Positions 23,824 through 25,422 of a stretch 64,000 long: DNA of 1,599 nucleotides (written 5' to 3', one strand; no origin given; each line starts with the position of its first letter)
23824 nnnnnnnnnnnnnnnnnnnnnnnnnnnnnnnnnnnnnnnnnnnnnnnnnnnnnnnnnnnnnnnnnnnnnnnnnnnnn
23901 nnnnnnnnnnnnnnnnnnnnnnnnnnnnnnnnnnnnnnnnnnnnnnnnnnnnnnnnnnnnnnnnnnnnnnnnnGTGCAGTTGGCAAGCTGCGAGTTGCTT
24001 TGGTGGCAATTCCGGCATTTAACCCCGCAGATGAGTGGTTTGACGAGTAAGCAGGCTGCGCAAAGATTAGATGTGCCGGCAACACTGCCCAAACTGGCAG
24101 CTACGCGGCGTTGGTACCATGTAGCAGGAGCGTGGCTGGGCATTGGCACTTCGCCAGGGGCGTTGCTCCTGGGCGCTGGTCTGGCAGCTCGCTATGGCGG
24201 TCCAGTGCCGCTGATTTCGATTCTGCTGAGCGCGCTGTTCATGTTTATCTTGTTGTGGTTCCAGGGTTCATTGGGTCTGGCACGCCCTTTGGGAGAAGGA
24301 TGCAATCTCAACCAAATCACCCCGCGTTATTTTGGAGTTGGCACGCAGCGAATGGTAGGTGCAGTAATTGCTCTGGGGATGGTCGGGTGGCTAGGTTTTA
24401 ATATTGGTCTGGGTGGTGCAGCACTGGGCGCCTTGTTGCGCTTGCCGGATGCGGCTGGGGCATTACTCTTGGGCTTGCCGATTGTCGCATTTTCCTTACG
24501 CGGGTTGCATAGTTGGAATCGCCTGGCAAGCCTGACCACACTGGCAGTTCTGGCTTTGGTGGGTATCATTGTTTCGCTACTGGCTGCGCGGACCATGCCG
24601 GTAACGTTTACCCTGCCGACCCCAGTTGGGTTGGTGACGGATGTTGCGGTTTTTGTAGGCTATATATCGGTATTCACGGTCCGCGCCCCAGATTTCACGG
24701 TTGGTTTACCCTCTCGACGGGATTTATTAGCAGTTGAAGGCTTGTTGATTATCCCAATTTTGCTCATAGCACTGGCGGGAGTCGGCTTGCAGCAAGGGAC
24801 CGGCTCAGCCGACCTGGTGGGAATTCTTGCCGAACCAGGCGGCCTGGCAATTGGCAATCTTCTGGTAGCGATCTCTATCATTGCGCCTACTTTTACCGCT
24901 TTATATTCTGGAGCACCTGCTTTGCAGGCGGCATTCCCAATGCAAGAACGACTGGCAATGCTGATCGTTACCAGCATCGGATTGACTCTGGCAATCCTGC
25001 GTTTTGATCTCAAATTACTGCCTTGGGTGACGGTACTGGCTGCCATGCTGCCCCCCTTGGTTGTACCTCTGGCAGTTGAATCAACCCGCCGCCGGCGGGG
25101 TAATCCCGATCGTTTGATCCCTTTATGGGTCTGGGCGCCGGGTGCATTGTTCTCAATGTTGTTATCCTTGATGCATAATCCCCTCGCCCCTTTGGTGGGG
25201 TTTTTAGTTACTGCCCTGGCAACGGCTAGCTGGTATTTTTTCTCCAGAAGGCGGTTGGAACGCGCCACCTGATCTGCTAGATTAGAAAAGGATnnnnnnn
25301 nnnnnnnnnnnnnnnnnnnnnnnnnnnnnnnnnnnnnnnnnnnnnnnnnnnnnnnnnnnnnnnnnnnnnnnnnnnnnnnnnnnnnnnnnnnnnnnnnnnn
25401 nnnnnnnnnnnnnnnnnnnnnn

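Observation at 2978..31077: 28-kb orphan catabolic island joining uronate, CoA-thioester, Zn-thiol and enolase chemistries: candidate undescribed pathway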

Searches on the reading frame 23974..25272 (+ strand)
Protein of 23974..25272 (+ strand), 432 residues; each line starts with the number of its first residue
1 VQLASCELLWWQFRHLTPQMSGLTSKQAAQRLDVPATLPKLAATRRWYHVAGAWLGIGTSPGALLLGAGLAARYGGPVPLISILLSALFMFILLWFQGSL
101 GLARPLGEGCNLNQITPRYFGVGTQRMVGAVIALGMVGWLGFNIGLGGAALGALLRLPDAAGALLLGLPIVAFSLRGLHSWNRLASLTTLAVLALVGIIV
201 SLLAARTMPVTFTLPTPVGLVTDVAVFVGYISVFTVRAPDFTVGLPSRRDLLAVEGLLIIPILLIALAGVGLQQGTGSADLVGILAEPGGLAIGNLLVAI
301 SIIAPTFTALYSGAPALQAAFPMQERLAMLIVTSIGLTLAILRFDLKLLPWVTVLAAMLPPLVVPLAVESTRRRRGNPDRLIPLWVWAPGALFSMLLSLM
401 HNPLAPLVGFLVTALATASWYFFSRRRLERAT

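Call 4: search_protein_families(library=pfam, proteins=[window:23974-25272:+])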
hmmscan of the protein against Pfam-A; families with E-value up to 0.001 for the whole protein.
window:23974-25272:+ (432 aa): 0 families

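Call 7: search_protein_families(library=ncbifam, proteins=[window:23974-25272:+], max_evalue=0.00001)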
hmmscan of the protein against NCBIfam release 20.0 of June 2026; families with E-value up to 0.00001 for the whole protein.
window:23974-25272:+ (432 aa): 0 families

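Call 36: search_protein_families(library=pfam, proteins=[window:24031-25272:+], max_evalue=0.01)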
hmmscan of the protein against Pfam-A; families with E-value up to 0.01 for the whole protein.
window:24031-25272:+ (413 aa): 0 families

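Call 61: search_solved_structures(query=window:24031-25272:+, max_evalue=10)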
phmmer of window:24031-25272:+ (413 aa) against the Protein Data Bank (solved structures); distinct sequences matched with E-value up to 10: 1.
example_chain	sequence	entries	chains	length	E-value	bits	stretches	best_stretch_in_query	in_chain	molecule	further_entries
7ase_G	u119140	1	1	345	1.7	10.8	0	358-397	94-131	JAB_MPN domain-containing protein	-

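Call 62: find_homologous_proteins(query=window:24031-25272:+, max_evalue=0.001)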
Query window:24031-25272:+ (413 aa): 142 proteins with E <= 0.001 among 8000 candidates; the best 120 are listed.
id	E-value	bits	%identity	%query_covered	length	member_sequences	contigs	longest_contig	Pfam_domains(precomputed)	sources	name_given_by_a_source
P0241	2.7e-243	825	96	100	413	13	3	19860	-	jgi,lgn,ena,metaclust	metaclust:\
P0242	5.7e-151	521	64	96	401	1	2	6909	-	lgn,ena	-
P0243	3.5e-148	512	65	94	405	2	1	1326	-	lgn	-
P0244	1.4e-147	510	64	92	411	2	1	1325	-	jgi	-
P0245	8.0e-147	508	60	99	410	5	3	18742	-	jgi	jgi:purine-cytosine permease-like protein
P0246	1.1e-145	504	63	93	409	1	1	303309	-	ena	-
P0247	2.0e-145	503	60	98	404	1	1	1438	-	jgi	jgi:purine-cytosine permease-like protein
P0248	7.7e-145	501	62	93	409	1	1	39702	-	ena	-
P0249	7.4e-144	498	61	93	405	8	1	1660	-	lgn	-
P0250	1.2e-143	497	60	97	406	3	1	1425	-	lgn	-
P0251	1.5e-143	497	63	92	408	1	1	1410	-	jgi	jgi:hypothetical protein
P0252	2.0e-143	496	63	93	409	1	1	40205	-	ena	-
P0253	5.3e-143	495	62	94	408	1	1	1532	-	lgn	-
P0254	1.9e-142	493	61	93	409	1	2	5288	-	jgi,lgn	-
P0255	2.3e-141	490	61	95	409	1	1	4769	-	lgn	-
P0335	5.8e-116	406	55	94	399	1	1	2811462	-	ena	-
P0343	6.9e-110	386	51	92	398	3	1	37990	-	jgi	jgi:cytosine permease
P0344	2.5e-109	384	52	93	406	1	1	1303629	-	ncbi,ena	-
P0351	9.8e-106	372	52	93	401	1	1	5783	-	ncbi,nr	ncbi:MAG TPA: hypothetical protein VML96_01130 [Egibacteraceae bacterium]|nr:hypothetical protein [E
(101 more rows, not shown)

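Call 63: find_encoding_contigs(protein=P0335, flank=10000, max_places=1)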
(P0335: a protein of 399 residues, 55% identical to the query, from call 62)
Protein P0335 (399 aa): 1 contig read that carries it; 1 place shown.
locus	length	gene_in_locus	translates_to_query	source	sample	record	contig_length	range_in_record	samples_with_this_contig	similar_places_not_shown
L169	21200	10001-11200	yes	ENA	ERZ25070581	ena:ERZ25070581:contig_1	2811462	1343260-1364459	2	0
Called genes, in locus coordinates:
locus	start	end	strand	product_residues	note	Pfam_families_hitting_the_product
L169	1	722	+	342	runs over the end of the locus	PF13379:NMT1_2 (faint), PF09084:NMT1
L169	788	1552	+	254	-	PF00005:ABC_tran, PF13401:AAA_22 (faint), PF13304:AAA_21 (faint)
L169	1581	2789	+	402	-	PF01408:GFO_IDH_MocA, PF02894:GFO_IDH_MocA_C, PF22725:GFO_IDH_MocA_C3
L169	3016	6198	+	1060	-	PF07995:GSDH, PF00801:PKD, PF18911:PKD_4, PF03422:CBM_6, PF16990:CBM_35, PF22704:CBM13-like (weak), PF03422:CBM_6, PF16990:CBM_35, +2 more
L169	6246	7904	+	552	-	PF06283:ThuA, PF03422:CBM_6, PF18099:CBM_35_2, PF24108:DUF7383 (faint), PF03422:CBM_6, PF16990:CBM_35, PF22704:CBM13-like (weak)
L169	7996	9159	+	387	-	PF06187:DUF993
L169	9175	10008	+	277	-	PF01261:AP_endonuc_2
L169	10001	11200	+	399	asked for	-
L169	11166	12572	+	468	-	PF13660:DUF4147, PF05161:MOFRL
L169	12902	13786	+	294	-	PF00989:PAS (weak), PF08448:PAS_4, PF01740:STAS, PF13466:STAS_2 (weak)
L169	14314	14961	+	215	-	PF03073:TspO_MBR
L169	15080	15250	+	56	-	-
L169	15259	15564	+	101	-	PF02686:GatC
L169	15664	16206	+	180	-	-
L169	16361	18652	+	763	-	-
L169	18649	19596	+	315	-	PF00005:ABC_tran, PF13304:AAA_21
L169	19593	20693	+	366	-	PF12679:ABC2_membrane_2 (weak), PF12698:ABC2_membrane_3 (weak)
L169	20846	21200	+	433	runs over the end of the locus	PF03486:HI0933_like (faint), PF07992:Pyr_redox_2, PF13450:NAD_binding_8 (faint), PF00070:Pyr_redox (weak), PF22366:NDH2_C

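Call 64: find_encoding_contigs(protein=P0344, flank=10000, max_places=1)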
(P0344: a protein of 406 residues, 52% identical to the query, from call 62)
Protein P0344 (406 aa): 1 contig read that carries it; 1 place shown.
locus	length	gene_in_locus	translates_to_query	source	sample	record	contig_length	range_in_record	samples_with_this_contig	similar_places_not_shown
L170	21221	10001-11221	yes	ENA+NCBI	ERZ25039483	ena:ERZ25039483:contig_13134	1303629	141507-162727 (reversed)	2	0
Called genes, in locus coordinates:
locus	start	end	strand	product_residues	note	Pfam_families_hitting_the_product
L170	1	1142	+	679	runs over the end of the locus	PF04055:Radical_SAM, PF08241:Methyltransf_11, PF08242:Methyltransf_12, PF13489:Methyltransf_23 (weak), PF13649:Methyltransf_25, PF13847:Methyltransf_31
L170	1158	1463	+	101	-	PF05402:PqqD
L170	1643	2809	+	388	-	PF04055:Radical_SAM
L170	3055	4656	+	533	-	PF01144:CoA_trans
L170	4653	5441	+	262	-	PF00378:ECH_1, PF16113:ECH_2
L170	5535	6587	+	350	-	PF01208:URO-D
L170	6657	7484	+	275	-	PF00528:BPD_transp_1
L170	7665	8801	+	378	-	PF09084:NMT1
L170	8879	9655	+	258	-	PF00005:ABC_tran, PF13401:AAA_22 (weak)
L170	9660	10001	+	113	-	PF07883:Cupin_2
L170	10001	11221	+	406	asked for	-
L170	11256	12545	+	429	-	PF01408:GFO_IDH_MocA, PF02894:GFO_IDH_MocA_C, PF22725:GFO_IDH_MocA_C3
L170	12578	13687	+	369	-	PF07470:Glyco_hydro_88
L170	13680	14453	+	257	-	PF00106:adh_short, PF01370:Epimerase (faint), PF08659:KR, PF13561:adh_short_C2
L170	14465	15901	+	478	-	PF00724:Oxidored_FMN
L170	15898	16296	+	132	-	PF00903:Glyoxalase, PF13669:Glyoxalase_4 (weak), PF18029:Glyoxalase_6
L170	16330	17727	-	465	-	PF13378:MR_MLE_C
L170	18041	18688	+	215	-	PF00248:Aldo_ket_red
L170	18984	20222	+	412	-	PF07690:MFS_1, PF12832:MFS_1_like, PF07690:MFS_1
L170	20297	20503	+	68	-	PF07311:Dodecin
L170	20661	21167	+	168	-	PF01202:SKI, PF13238:AAA_18 (faint)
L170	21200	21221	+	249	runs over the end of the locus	PF00142:Fer4_NifH, PF01656:CbiA, PF02374:ArsA_ATPase (faint), PF06564:CBP_BcsQ, PF09140:MipZ, PF10609:ParA, PF13614:AAA_31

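Call 65: find_encoding_contigs(protein=P0343, flank=10000, max_places=1)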
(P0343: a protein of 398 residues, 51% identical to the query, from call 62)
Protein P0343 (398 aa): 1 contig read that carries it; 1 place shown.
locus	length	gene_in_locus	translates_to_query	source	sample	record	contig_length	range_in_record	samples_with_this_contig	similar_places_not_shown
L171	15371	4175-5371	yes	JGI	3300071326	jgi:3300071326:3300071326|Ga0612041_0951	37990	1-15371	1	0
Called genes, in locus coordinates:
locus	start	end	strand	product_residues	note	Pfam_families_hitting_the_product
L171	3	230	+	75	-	?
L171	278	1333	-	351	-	-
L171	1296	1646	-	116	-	-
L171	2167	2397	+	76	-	PF12161:HsdM_N (faint)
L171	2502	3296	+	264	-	PF13366:PDDEXK_3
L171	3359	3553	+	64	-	PF11867:T1RH-like_C (weak)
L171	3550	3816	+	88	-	-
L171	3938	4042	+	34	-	-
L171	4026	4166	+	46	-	-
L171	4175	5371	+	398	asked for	-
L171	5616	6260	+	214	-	PF01081:Aldolase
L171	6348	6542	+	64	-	-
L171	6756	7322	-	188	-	PF00188:CAP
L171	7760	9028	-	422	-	PF00069:Pkinase, PF01636:APH (faint), PF07714:PK_Tyr_Ser-Thr, PF16697:Yop-YscD_cpl (weak), PF00498:FHA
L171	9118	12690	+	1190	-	PF01590:GAF, PF13185:GAF_2, PF13492:GAF_3, PF01590:GAF, PF13185:GAF_2, PF13492:GAF_3, PF01590:GAF, PF13185:GAF_2, +7 more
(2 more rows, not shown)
